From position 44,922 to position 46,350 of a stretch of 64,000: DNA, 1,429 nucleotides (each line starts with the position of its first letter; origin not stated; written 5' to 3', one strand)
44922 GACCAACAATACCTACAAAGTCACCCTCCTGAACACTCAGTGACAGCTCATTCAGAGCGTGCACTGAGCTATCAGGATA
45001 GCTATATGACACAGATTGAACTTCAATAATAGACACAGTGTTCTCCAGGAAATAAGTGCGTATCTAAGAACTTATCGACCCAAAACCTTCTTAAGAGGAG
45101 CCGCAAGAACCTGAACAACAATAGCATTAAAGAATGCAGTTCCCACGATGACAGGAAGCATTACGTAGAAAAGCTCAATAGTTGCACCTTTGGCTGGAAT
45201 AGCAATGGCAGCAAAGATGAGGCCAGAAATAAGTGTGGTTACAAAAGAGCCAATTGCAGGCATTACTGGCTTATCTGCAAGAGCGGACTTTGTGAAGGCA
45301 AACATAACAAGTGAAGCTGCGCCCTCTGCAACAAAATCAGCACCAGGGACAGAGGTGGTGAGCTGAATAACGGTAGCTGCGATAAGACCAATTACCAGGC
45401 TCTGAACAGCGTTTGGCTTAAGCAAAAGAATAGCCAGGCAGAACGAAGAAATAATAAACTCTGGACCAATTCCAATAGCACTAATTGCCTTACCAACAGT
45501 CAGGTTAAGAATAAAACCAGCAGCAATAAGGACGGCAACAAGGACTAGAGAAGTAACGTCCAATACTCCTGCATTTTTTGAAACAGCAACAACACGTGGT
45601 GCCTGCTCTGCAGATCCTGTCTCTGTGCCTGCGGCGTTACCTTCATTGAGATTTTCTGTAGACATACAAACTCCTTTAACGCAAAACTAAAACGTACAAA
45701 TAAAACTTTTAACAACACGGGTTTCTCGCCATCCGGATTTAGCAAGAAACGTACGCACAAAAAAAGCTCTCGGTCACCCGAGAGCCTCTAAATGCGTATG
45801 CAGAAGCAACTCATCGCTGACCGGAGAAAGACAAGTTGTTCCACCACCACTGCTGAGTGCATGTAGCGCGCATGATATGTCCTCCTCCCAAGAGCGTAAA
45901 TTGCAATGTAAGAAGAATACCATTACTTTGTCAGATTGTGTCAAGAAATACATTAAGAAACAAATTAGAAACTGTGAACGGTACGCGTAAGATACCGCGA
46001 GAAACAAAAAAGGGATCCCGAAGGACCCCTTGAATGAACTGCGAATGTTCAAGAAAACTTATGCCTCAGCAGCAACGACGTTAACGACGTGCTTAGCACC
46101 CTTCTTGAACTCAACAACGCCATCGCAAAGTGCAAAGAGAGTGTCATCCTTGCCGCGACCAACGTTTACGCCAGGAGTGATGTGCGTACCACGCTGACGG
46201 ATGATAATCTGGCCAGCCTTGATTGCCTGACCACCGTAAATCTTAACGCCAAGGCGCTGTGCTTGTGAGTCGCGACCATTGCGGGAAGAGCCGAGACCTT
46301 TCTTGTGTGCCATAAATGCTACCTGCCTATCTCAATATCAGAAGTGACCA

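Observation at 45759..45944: Trp-codon leader peptide plus terminator: a trp-type ribosomal attenuator in front of an ECF transporter S-component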

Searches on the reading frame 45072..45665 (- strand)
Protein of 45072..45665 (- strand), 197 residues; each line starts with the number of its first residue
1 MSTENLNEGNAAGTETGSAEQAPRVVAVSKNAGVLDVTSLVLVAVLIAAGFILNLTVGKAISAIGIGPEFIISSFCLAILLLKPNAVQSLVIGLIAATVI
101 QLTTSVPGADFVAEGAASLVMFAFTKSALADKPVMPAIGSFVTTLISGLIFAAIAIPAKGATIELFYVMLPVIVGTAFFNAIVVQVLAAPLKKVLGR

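Call 3: search_protein_families(library=pfam, proteins=[window:45072-45665:-], max_evalue=0.01)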
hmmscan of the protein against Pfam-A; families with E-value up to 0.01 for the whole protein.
window:45072-45665:- (197 aa): 1 family
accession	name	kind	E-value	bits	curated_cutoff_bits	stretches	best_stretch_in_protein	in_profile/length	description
PF17099.10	TrpP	-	0.004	17.4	27.2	1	39-195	4-168/169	Tryptophan transporter TrpP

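Call 8: search_protein_families(library=ncbifam, proteins=[window:45072-45665:-], max_evalue=0.1)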
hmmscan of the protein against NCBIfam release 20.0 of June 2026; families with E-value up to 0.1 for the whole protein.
window:45072-45665:- (197 aa): 0 families

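Call 9: find_homologous_proteins(query=window:45072-45665:-, max_evalue=0.001)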
Query window:45072-45665:- (197 aa): 365 proteins with E <= 0.001 among 2414 candidates; the best 120 are listed.
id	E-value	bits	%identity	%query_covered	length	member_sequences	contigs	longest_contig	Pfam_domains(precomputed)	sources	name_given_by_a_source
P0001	1.9e-106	371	98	100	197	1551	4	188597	-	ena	-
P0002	1.2e-98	346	94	100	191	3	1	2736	-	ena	-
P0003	3.9e-92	325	86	100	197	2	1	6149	-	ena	-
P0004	6.1e-87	308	82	100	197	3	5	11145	-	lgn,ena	-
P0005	5.0e-75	269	77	100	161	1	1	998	-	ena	-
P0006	1.1e-66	242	66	100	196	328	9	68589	-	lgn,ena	-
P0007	2.0e-66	241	66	99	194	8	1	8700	-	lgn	-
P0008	8.9e-64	232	98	63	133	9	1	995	-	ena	-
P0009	3.3e-60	221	70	86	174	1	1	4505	-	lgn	-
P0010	1.6e-59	219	98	60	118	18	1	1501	-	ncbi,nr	ncbi:MAG: hypothetical protein HXK35_04615, partial [Atopobium sp.]|nr:hypothetical protein [Atopobi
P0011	2.2e-59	218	63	100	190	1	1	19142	-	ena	-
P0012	2.5e-47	179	58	100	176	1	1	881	-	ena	-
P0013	2.6e-47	179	96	51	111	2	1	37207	-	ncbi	-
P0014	3.8e-46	175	52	90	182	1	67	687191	PF17099.11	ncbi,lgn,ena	-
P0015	7.8e-45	171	56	87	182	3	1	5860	PF17099.11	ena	-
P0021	6.5e-43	165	52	90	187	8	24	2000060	-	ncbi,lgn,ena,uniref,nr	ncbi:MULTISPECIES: hypothetical protein [Olsenella]|uniref:hypothetical protein n=1 Tax=Olsenella Ta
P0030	2.9e-42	162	51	90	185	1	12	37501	PF17099.11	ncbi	-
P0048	4.3e-42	162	54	92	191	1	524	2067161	-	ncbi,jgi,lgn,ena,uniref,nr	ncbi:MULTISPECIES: hypothetical protein [unclassified Collinsella]|jgi:hypothetical protein|uniref:h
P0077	9.5e-42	161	49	91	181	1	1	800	PF17099.11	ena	-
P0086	1.3e-41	160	49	91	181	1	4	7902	PF17099.11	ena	-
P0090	1.7e-41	160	49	91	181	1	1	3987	PF17099.11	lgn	-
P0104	6.1e-41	158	51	91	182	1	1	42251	PF17099.11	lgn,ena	-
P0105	7.1e-41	158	48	91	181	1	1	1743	PF17099.11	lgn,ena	-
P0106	7.7e-41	158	54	90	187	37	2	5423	PF17099.11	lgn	-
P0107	9.3e-41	158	49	91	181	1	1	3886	PF17099.11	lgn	-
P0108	1.0e-40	157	48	91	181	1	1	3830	PF17099.11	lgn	-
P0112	1.3e-40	157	53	88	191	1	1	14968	PF17099.11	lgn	-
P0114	1.3e-40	157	48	91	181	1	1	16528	PF17099.11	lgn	-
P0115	1.4e-40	157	53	88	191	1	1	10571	PF17099.11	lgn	-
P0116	1.5e-40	157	49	91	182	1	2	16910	PF17099.11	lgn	-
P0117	1.5e-40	157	49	91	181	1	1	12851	PF17099.11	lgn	-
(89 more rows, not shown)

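Call 11: find_related_loci(query=A1, collection=genome_contigs, flank=3000)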
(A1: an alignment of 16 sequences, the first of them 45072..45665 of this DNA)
Query A1 (197 aa) in genome_contigs; peptide patterns used: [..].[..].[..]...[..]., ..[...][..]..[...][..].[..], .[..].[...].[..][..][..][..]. (x = any residue, [..] = any of these).
600 stretches matched a pattern (row limit reached: there are more); 503 encode a relative of the query (tblastn E <= 1e-3); the best 80 are kept; 80 distinct loci.
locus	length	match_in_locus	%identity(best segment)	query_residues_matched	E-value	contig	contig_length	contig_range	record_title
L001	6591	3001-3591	98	1-197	5e-120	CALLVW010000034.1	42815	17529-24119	MAG TPA_asm: uncultured Atopobium sp. isolate ERR589489_bin.2_CONCOCT_v1.1_MAG genome assembly, contig: ERZ772910.151, w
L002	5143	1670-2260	98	1-197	9e-120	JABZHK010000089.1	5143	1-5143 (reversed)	MAG: Atopobium sp. isolate JCVI_30_bin.12 NODE_89_length_5143_cov_2.272207, whole genome shotgun sequence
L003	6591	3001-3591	98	1-197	2e-119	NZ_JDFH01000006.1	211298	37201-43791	Atopobium sp. ICM42b ctg7180000004921, whole genome shotgun sequence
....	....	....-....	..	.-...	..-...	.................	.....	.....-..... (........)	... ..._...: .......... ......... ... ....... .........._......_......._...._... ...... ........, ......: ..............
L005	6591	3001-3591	98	1-197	3e-119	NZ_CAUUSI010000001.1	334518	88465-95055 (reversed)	MAG: Lancefieldella parvula isolate SRR23388425_bin.27_MetaWRAP_v1.3_MAG ERZ21659787.3, whole genome shotgun sequence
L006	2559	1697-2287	97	1-197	3e-124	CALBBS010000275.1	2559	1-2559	MAG TPA_asm: uncultured Atopobium sp. isolate ERR1474575_bin.10_CONCOCT_v1.1_MAG genome assembly, contig: ERZ651117.6360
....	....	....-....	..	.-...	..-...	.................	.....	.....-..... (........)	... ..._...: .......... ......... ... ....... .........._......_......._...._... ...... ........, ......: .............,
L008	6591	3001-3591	97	1-197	1e-118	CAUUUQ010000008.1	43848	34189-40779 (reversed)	MAG TPA_asm: uncultured Atopobium sp. isolate SRR23388459_bin.18_MetaWRAP_v1.3_MAG genome assembly, contig: ERZ21659771.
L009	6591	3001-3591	96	1-197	1e-117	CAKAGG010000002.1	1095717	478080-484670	MAG TPA_asm: uncultured Atopobium sp. isolate DRR214962_bin.14_metaWRAP_v1.1_MAG genome assembly, contig: BNJV01003148,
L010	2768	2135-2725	96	1-197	2e-121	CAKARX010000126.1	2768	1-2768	MAG TPA_asm: uncultured Atopobium sp. isolate SRR15235664_bin.9_metaWRAP_v1.1_MAG genome assembly, contig: NODE_11493_le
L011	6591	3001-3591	96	1-197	4e-117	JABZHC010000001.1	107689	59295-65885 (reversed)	MAG: Atopobium sp. isolate JCVI_17_bin.2 NODE_1_length_107689_cov_7.564575, whole genome shotgun sequence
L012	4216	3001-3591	96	1-197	5e-117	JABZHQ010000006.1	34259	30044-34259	MAG: Atopobium sp. isolate JCVI_40_bin.14 NODE_103_length_34259_cov_5.507338, whole genome shotgun sequence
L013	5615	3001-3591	96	1-197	1e-116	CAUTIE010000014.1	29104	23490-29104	MAG TPA_asm: uncultured Atopobiaceae bacterium isolate SRR17301056_bin.17_MetaWRAP_v1.3_MAG genome assembly, contig: ERZ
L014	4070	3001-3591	96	1-197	5e-117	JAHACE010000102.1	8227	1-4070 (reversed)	MAG: Atopobium sp. isolate L3_069_073G1_dasL3_069_073G1_maxbin2.maxbin.025sta_sub L3_069_073G1_scaffold_2616, whole geno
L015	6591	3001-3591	96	1-197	6e-116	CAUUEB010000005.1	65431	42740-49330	MAG TPA_asm: uncultured Atopobium sp. isolate ERR10228870_bin.28_MetaWRAP_v1.3_MAG genome assembly, contig: ERZ21659584.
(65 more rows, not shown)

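Call 12: search_solved_structures(query=A1, max_evalue=10)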
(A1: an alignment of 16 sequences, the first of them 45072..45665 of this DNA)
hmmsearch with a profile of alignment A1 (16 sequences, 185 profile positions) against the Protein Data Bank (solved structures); distinct sequences matched with E-value up to 10: 2.
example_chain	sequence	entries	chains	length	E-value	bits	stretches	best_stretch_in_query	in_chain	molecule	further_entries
6z1p_Bk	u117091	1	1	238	0.9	12.3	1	20-55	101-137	Ymf61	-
5d3m_C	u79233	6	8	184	1.1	12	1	17-54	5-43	S-component for folate | Conserved hypothetical membrane protein | Folate family ECF transporter S component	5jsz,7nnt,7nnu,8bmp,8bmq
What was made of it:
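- Tried and rejected: PDB sequence search (call 12).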

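Call 32: search_protein_families(library=pfam, alignment_id=A1, max_evalue=0.01)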
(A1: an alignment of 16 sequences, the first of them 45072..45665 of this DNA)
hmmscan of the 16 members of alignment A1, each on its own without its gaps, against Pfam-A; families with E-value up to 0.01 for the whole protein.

A. member 1, window:45072-45665:- (197 aa): 1 family
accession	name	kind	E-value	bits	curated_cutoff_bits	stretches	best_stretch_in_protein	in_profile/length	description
PF17099.10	TrpP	-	0.004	17.4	27.2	1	39-195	4-168/169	Tryptophan transporter TrpP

B. families by the number of members that match (of 16 scanned): 1 family
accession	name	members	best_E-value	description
PF17099.10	TrpP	8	3.6e-07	Tryptophan transporter TrpP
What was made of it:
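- On ECF transporter S component, TrpP family (PF17099): Eight of 16 family members hit TrpP and no other family (call 32).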

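Call 34: find_homologous_proteins(query=A1, max_evalue=0.001)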
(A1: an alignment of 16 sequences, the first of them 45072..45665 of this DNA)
Query A1 (16 sequences) (197 aa, profile of the alignment): 1238 proteins with E <= 0.001 among 8000 candidates; the best 120 are listed.
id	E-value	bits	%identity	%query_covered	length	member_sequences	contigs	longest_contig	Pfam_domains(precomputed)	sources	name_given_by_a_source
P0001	2.6e-79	283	98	100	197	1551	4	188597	-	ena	-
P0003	1.5e-78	281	86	100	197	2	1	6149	-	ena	-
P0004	1.6e-78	281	82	100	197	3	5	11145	-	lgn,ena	-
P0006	1.1e-77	278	66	100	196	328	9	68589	-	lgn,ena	-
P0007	3.2e-77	276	66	99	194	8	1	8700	-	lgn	-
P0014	1.1e-76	275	52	90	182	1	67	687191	PF17099.11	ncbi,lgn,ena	-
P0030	3.9e-74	266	51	90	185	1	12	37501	PF17099.11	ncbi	-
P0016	4.2e-74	266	53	91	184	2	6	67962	-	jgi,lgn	jgi:hypothetical protein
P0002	1.1e-73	265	94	100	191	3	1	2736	-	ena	-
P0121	1.8e-73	264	49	91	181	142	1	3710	PF17099.11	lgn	-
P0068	4.8e-73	263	50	96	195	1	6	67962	-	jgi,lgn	jgi:hypothetical protein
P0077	5.2e-73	263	49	91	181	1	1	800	PF17099.11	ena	-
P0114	6.2e-73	262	48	91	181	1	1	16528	PF17099.11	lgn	-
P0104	1.0e-72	262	51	91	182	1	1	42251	PF17099.11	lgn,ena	-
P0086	1.1e-72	262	49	91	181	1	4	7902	PF17099.11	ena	-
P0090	1.3e-72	261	49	91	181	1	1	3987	PF17099.11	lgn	-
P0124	1.7e-72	261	49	91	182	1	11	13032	PF17099.11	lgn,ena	-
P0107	2.3e-72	260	49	91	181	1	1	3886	PF17099.11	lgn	-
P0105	3.2e-72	260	48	91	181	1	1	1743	PF17099.11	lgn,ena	-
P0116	3.3e-72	260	49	91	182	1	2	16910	PF17099.11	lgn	-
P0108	3.5e-72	260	48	91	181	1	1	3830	PF17099.11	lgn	-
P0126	3.8e-72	260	48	91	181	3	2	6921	PF17099.11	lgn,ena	-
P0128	4.8e-72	259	47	91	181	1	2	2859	PF17099.11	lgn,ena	-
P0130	6.4e-72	259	48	91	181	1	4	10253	PF17099.11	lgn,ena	-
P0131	7.0e-72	259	47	91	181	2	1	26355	PF17099.11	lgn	-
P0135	9.2e-72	259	48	91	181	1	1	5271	PF17099.11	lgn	-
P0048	9.9e-72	258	54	92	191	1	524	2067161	-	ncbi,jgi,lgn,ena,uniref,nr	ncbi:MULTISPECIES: hypothetical protein [unclassified Collinsella]|jgi:hypothetical protein|uniref:h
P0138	1.0e-71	258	48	91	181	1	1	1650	PF17099.11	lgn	-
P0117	2.4e-71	257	49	91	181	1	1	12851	PF17099.11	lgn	-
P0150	3.4e-71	257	47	91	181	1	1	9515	PF17099.11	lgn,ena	-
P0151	3.7e-71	257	48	90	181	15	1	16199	PF17099.11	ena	-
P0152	4.0e-71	256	47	91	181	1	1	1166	PF17099.11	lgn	-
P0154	5.6e-71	256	43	93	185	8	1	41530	PF17099.11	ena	-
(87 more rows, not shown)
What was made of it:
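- Tried and rejected: Profile search of the 5.8-billion protein set to reach named Firmicutes TrpP proteins (call 34).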

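Call 38: predict_structure(alignment_id=A1)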
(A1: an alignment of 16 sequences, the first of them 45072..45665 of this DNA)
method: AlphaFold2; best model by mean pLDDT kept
length: 197 residues; sequences in the alignment: 16
mean_pLDDT: 81.1   pTM: 0.74
mean pLDDT of the five models: 81.1, 77.7, 77.5, 76.6, 74.6
residues with pLDDT >= 90: 95; 70-90: 66; 50-70: 7; < 50: 29
segments of 3 or more residues with pLDDT < 50: 1-22, 24-29
pLDDT, mean of each block of 10 residues (from residue 1): 34 34 48 69 93 89 82 94 92 93 82 94 89 91 95 88 87 92 93 82
secondary structure, 60 per line:
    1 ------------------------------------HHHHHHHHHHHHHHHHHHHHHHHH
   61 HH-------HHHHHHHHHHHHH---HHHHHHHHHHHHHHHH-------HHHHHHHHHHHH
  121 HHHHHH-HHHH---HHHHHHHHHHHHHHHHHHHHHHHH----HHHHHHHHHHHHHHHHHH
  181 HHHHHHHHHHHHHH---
elements in order: H37-62 H70-82 H86-101 H109-126 H128-131 H135-158 H163-194
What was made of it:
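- On ECF transporter S component, TrpP family (PF17099): The AF2 model has pLDDT 81 and six long helices plus one 4-residue helix (call 38).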

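Call 42: fold_search(model_id=the predicted structure, library=pdb)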
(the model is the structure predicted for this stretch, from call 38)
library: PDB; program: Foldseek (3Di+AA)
matches with E <= 10: 65; with E <= 0.001: 0
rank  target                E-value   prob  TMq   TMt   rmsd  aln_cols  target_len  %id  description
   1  3p5n_A                1.5e-01  1.00  0.55  0.62   4.6       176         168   18  Structure and mechanism of the S component of a bacterial ECF transporter (released 2010-11-03)
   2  5kbw_B                3.1e-01  0.99  0.54  0.60   4.5       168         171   14  Crystal structure of TmRibU, the riboflavin-binding S subunit from the Thermotoga maritima ECF transporter (released 2016-06-29)
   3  4muu_A                3.8e-01  0.90  0.45  0.49   5.9       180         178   19  Structure of ThiT with pyrithiamine bound (released 2014-09-17)
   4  7nnt_C                5.5e-01  0.98  0.57  0.64   4.1       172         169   14  Cryo-EM structure of the folate-specific ECF transporter complex in DDM micelles (released 2021-08-18)
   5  5x3x_M                7.7e-01  0.23  0.26  0.25  10.0       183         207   18  2.8A resolution structure of a cobalt energy-coupling factor transporter-CbiMQO (released 2017-04-05)
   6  4tkr_B                8.0e-01  0.91  0.51  0.53   5.4       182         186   13  Native-SAD phasing for ThiT from Listeria monocytogenes serovar. (released 2014-06-18)
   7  5x3x_m                9.3e-01  0.21  0.26  0.25  10.0       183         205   18  2.8A resolution structure of a cobalt energy-coupling factor transporter-CbiMQO (released 2017-04-05)
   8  7o6y_J                9.7e-01  0.41  0.25  0.28   7.0       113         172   18  Cryo-EM structure of respiratory complex I under turnover (released 2021-11-10)
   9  5kbw_A                1.1e+00  0.90  0.52  0.58   4.8       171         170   13  Crystal structure of TmRibU, the riboflavin-binding S subunit from the Thermotoga maritima ECF transporter (released 2016-06-29)
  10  4rfs_S                1.2e+00  0.54  0.41  0.42   6.7       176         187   17  Structure of a pantothenate energy coupling factor transporter (released 2014-12-24)
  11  4tkr_A                1.3e+00  0.75  0.48  0.50   5.6       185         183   13  Native-SAD phasing for ThiT from Listeria monocytogenes serovar. (released 2014-06-18)
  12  7o71_J                1.3e+00  0.33  0.24  0.27   6.9       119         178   14  Cryo-EM structure of a respiratory complex I (released 2021-11-10)
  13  5edl                  1.6e+00  0.82  0.52  0.52   5.3       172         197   14  Crystal structure of an S-component of ECF transporter (released 2016-08-17)
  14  4dve_A                1.8e+00  0.77  0.53  0.55   5.1       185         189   14  Crystal structure at 2.1 A of the S-component for biotin from an ECF-type ABC transporter (released 2012-08-29)
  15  7zm7_J                1.9e+00  0.28  0.29  0.30   6.8       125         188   18  CryoEM structure of mitochondrial complex I from Chaetomium thermophilum (inhibited by DDM) (released 2022-11-30)
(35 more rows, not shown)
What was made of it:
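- On ECF transporter S component, TrpP family (PF17099): Its top PDB matches are RibU, ThiT, FolT, BioY and PanT, with TM 0.45-0.64 and weak E-values (call 42).
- The model has an ECF S-component fold (calls 38, 42).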

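Call 49: search_protein_families(library=pfam, proteins=[P0014, P0030, P0104, P0114, P0021, P0048, P0006, P0154], max_evalue=0.1)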
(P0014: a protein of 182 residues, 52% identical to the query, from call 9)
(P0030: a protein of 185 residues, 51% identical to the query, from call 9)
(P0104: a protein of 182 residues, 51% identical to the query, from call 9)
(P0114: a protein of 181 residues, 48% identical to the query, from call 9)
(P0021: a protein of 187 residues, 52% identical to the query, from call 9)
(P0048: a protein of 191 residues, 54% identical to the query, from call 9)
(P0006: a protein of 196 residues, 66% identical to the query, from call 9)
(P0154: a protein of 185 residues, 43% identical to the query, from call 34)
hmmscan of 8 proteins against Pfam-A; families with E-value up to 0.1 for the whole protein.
P0014 (182 aa): 1 family
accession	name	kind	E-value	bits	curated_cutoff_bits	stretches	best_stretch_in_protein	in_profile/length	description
PF17099.10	TrpP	-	3.6e-07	30.6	27.2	1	25-180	5-168/169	Tryptophan transporter TrpP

P0030 (185 aa): 1 family
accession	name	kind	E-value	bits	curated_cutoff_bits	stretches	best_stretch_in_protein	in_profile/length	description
PF17099.10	TrpP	-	4.1e-07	30.4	27.2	1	25-175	2-160/169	Tryptophan transporter TrpP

P0104 (182 aa): 1 family
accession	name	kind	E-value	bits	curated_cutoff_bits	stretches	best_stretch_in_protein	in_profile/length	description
PF17099.10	TrpP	-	1.3e-05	25.5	27.2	1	21-171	2-160/169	Tryptophan transporter TrpP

P0114 (181 aa): 1 family
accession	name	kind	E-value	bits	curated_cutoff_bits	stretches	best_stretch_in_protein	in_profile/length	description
PF17099.10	TrpP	-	3.1e-06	27.5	27.2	1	21-171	2-160/169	Tryptophan transporter TrpP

P0021 (187 aa): 0 families

P0048 (191 aa): 1 family
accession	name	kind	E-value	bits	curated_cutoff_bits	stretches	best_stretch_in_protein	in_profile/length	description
PF17099.10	TrpP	-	0.0011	19.2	27.2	1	24-185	2-166/169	Tryptophan transporter TrpP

P0006 (196 aa): 0 families

P0154 (185 aa): 1 family
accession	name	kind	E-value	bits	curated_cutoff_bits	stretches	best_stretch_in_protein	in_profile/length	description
PF17099.10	TrpP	-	9.8e-06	25.9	27.2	1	25-183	2-168/169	Tryptophan transporter TrpP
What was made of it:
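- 45072..45665 (-): ECF S component, 197 aa, a fringe relative of the TrpP family. calls 3, 32, 38, 42, 49
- On Classical ribosome-mediated (leader-peptide) transcription attenuator, trpL type: The S component resembles TrpP (calls 3, 49).
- On ECF transporter S component, TrpP family (PF17099): Homologues at about 50% identity score 30.6, 30.4 and 27.5 bits (call 49).
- The TrpP match is marginal (calls 3, 49). TrpP is the only family matched, with full-length profile coverage (calls 3, 32, 49).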

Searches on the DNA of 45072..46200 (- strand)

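Call 4: search_rna_families(source=window, start=45500, end=46200, threshold=evalue, max_evalue=10, show_alignments=3)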
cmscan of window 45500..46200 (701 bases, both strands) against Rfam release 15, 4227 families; matches with E-value up to 10: 3.
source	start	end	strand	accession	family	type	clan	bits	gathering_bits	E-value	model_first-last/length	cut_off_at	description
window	45984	46074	-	RF00016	SNORD14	Gene; snRNA; snoRNA; CD-box;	-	15.6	64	4.7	1-111/111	no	Small nucleolar RNA SNORD14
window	45996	46070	-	RF02502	Atu_C8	Gene; sRNA;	-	14.4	50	9.4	1-122/122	no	Rhizobiales sRNA Atu_C8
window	46010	46031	-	RF02498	Atu_C3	Gene; sRNA;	-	11.8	100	6.9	73-94/156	no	Rhizobiales sRNA Atu_C3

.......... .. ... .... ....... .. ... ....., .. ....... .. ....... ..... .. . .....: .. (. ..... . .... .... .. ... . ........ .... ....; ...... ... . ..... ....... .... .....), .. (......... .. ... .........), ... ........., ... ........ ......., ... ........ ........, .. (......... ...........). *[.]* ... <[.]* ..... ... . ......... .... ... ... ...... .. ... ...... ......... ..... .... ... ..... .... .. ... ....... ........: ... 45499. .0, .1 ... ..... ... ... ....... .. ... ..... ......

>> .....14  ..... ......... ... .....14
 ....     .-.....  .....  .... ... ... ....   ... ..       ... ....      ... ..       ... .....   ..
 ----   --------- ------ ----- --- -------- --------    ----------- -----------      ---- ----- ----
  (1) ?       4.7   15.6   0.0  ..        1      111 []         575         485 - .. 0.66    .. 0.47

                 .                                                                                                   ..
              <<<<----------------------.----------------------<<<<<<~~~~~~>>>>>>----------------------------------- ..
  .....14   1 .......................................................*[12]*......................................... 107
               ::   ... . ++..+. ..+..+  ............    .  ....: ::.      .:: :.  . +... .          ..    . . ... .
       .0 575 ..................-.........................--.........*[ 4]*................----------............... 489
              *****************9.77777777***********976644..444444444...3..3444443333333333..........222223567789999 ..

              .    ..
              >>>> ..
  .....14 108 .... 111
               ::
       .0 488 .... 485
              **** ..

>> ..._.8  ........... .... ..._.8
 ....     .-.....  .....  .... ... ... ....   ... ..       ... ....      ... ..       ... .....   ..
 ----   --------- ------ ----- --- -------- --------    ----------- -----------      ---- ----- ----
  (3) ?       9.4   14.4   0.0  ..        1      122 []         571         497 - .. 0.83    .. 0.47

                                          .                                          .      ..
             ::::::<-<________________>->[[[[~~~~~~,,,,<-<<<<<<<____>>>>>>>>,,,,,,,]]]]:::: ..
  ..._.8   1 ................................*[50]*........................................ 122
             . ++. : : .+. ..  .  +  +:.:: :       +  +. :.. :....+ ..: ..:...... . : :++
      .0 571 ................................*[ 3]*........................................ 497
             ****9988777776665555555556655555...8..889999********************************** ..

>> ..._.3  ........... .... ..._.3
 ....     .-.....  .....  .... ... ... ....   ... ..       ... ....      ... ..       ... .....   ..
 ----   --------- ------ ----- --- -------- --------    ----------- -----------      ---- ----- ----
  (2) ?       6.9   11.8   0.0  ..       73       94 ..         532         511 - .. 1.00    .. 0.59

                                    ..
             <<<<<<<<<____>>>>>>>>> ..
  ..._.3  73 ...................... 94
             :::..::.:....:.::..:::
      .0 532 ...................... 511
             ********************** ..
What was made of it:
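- On Rfam Trp_leader (RF00513): There is no hit at E <= 10 in 45500-46200 (call 4).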

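Call 50: search_rna_families(sources=[L021, L023, L026, L028, L059, L079, L041], threshold=gathering)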
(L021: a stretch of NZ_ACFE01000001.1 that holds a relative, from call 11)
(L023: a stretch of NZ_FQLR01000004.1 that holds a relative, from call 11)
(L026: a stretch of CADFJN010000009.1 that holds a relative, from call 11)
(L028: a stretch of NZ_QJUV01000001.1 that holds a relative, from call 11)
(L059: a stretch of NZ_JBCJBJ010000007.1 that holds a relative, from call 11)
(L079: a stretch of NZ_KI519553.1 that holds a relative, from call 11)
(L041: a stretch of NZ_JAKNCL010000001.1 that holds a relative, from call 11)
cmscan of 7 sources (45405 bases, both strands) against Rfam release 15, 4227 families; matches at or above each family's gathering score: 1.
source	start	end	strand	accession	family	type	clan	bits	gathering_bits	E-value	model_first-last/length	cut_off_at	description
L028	2345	2417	-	RF00005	tRNA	Gene; tRNA;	CL00001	72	29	6.2e-14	1-71/71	no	tRNA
